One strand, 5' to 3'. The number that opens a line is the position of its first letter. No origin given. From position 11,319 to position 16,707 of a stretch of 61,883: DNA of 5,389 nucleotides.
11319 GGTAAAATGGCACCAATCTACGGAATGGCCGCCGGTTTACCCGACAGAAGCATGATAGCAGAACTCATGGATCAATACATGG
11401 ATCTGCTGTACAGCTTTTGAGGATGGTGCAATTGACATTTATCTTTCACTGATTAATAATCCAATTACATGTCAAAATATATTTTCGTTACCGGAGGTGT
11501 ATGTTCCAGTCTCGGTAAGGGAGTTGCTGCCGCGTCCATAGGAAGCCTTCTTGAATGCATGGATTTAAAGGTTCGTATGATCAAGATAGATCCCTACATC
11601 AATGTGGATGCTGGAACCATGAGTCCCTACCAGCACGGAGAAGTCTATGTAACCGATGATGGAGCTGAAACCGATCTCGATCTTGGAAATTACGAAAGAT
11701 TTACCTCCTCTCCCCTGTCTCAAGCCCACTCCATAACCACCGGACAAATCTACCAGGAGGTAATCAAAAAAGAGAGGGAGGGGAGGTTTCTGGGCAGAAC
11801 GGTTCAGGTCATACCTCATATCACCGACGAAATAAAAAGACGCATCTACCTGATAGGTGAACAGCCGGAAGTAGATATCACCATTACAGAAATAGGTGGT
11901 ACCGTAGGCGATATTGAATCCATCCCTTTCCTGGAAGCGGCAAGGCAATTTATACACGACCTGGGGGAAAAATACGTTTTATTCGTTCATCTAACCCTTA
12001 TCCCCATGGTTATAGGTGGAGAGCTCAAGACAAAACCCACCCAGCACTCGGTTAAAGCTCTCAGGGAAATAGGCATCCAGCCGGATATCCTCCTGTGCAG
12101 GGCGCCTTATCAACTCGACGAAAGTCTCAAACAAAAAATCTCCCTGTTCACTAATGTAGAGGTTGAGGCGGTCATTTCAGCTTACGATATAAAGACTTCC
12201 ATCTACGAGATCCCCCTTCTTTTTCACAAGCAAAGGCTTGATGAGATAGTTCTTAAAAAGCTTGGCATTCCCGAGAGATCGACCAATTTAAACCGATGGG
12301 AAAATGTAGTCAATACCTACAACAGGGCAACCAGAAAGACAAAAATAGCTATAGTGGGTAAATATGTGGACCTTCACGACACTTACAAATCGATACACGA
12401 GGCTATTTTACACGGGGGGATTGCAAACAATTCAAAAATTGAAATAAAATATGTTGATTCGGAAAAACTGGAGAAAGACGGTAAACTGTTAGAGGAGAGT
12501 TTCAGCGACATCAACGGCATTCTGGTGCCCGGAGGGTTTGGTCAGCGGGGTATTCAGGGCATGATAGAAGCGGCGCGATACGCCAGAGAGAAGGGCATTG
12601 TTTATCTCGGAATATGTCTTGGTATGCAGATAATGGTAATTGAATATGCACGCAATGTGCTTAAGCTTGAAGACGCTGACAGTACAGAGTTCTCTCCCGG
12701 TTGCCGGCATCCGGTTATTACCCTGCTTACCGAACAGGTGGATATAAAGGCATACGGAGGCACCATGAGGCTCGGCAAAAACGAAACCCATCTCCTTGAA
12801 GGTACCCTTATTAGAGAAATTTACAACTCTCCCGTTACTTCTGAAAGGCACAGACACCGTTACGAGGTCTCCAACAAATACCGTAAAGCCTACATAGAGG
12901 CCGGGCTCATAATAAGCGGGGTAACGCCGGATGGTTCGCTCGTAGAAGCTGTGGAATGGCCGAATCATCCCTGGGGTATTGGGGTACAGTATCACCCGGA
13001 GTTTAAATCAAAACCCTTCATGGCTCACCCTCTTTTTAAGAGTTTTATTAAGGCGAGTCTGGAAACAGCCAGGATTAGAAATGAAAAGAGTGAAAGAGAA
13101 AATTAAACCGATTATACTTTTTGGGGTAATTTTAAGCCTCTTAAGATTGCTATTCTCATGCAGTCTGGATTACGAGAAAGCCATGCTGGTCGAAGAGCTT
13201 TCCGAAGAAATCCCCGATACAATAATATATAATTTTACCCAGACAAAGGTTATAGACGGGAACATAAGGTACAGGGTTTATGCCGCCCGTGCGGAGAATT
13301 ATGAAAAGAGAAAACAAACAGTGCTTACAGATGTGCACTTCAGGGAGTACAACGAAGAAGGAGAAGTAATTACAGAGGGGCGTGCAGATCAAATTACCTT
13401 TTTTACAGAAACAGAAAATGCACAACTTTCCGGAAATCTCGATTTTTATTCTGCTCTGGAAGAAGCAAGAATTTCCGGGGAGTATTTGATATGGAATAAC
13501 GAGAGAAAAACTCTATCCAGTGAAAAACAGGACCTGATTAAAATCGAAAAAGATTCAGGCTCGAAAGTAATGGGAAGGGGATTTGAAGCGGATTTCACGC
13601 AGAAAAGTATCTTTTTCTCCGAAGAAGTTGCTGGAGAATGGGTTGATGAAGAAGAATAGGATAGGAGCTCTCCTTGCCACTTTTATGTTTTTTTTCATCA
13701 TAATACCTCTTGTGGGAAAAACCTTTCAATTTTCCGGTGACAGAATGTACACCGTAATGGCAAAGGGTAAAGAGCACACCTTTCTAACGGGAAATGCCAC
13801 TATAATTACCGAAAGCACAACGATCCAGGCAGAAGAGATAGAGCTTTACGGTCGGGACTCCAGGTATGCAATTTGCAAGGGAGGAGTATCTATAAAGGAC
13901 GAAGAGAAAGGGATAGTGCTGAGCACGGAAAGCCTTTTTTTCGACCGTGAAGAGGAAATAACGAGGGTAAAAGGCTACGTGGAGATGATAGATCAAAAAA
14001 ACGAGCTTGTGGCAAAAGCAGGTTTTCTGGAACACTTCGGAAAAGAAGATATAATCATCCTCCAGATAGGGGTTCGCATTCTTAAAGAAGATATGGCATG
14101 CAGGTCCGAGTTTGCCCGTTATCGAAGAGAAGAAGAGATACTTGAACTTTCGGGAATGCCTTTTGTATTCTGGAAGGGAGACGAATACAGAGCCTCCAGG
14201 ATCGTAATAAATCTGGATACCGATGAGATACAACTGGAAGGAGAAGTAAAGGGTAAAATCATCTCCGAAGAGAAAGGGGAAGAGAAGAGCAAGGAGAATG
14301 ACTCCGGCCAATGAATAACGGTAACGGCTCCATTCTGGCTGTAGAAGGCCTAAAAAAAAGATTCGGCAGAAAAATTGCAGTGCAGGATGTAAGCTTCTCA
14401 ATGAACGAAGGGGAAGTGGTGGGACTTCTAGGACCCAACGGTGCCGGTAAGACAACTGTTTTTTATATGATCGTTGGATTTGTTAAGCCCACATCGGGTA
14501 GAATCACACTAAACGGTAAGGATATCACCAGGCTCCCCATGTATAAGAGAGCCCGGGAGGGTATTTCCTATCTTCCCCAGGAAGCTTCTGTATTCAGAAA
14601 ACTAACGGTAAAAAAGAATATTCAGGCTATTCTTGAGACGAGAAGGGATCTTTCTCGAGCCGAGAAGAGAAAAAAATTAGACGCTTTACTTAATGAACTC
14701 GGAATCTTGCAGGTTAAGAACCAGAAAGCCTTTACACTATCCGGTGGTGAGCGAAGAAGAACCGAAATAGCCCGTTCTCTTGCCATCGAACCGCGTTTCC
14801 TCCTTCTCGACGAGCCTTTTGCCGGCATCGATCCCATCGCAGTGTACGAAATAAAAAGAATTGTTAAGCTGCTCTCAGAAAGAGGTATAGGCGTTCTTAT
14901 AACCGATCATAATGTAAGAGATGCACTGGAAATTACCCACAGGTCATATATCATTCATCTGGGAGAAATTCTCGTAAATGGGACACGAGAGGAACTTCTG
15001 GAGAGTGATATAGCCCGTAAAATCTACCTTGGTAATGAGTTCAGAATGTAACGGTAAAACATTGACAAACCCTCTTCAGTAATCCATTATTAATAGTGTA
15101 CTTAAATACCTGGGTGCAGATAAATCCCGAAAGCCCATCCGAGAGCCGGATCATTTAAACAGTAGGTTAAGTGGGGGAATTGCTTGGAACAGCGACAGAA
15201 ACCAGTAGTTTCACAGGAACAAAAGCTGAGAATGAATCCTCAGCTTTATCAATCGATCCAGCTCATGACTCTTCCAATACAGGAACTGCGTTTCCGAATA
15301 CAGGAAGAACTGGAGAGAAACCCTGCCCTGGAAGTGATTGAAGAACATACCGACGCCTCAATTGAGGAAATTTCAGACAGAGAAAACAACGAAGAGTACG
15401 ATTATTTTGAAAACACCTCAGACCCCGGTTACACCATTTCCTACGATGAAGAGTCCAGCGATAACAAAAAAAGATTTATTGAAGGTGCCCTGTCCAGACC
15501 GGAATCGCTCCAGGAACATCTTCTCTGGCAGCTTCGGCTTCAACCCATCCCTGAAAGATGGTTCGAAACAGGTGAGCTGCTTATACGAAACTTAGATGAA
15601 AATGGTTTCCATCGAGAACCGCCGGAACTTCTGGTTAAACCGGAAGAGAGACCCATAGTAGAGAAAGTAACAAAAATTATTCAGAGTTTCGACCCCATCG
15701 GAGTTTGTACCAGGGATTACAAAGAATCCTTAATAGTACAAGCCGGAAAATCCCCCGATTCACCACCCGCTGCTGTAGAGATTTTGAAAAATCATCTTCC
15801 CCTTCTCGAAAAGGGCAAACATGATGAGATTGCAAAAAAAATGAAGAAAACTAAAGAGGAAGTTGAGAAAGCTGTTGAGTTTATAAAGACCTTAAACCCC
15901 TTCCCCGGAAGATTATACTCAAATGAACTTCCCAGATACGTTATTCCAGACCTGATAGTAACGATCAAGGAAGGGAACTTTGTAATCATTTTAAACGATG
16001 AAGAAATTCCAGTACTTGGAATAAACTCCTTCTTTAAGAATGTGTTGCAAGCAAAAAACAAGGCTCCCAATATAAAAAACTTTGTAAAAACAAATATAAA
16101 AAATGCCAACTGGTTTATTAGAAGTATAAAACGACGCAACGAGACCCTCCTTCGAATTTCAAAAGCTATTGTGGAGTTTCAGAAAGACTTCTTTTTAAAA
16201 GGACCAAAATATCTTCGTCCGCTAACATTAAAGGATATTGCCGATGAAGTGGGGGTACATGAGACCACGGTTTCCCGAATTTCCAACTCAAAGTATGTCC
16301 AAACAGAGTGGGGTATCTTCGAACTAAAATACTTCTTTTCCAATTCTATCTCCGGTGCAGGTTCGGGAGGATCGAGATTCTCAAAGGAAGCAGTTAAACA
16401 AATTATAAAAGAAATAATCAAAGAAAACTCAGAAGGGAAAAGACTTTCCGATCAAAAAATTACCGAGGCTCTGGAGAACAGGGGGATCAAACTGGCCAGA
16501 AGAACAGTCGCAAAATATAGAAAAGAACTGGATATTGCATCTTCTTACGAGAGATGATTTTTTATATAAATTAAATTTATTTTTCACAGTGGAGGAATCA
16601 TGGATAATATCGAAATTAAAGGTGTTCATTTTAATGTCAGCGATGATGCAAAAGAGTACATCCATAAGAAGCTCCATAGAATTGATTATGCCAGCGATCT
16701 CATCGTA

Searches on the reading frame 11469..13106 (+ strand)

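Call 36: search_protein_families(library=pfam, proteins=[window:11469-13106:+], max_evalue=1e-10)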
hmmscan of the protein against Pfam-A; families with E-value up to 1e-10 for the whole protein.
window:11469-13106:+ (545 aa): 2 families
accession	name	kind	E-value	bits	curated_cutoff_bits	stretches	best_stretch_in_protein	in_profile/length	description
PF06418.20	CTP_synth_N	-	2.1e-121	404.8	26.1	1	3-267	1-265/265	CTP synthase N-terminus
PF00117.34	GATase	-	2e-37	129.1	22.8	1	302-528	2-189/190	Glutamine amidotransferase class-I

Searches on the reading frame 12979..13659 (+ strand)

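Call 37: search_protein_families(library=pfam, proteins=[window:12979-13659:+], max_evalue=1e-8)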
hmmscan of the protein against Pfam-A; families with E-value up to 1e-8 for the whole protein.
window:12979-13659:+ (226 aa): 1 family
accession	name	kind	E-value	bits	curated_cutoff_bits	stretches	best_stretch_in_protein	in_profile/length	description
PF06835.18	LptC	-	9.5e-11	42.1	21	1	64-219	16-172/175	Lipopolysaccharide-assembly, LptC-related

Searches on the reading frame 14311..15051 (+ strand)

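Call 37: search_protein_families(library=pfam, proteins=[window:14311-15051:+], max_evalue=1e-8)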
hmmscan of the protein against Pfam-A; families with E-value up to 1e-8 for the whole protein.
window:14311-15051:+ (246 aa): 1 family
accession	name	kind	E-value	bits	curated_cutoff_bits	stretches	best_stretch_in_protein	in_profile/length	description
PF00005.33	ABC_tran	-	2.8e-39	135.3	25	1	25-171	2-137/137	ABC transporter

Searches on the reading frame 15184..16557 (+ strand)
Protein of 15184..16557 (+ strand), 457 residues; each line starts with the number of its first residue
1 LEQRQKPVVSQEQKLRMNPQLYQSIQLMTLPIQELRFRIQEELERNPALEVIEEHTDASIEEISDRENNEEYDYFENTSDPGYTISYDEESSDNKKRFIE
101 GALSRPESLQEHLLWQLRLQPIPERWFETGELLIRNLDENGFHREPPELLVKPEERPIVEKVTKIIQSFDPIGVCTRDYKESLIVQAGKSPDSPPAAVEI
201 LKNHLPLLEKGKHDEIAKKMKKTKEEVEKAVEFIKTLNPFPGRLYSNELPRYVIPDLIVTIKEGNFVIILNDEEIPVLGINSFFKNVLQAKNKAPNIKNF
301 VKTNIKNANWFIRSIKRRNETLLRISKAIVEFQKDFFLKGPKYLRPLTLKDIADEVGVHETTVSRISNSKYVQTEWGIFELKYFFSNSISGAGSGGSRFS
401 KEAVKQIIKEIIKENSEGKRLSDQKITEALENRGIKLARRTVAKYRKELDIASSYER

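Call 37: search_protein_families(library=pfam, proteins=[window:15184-16557:+], max_evalue=1e-8)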
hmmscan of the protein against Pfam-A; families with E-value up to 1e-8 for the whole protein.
window:15184-16557:+ (457 aa): 3 families
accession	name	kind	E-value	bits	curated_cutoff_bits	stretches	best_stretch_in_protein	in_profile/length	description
PF04552.19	Sigma54_DBD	-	3.1e-59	199.7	22.8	1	299-457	2-158/160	Sigma-54, DNA binding domain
PF04963.19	Sigma54_CBD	-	3.1e-51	174.2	22.9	1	100-283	3-184/185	Sigma-54 factor, core binding domain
PF00309.25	Sigma54_AID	-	5.4e-13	49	23.8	1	10-51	5-46/46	Sigma-54 factor, Activator interacting domain (AID)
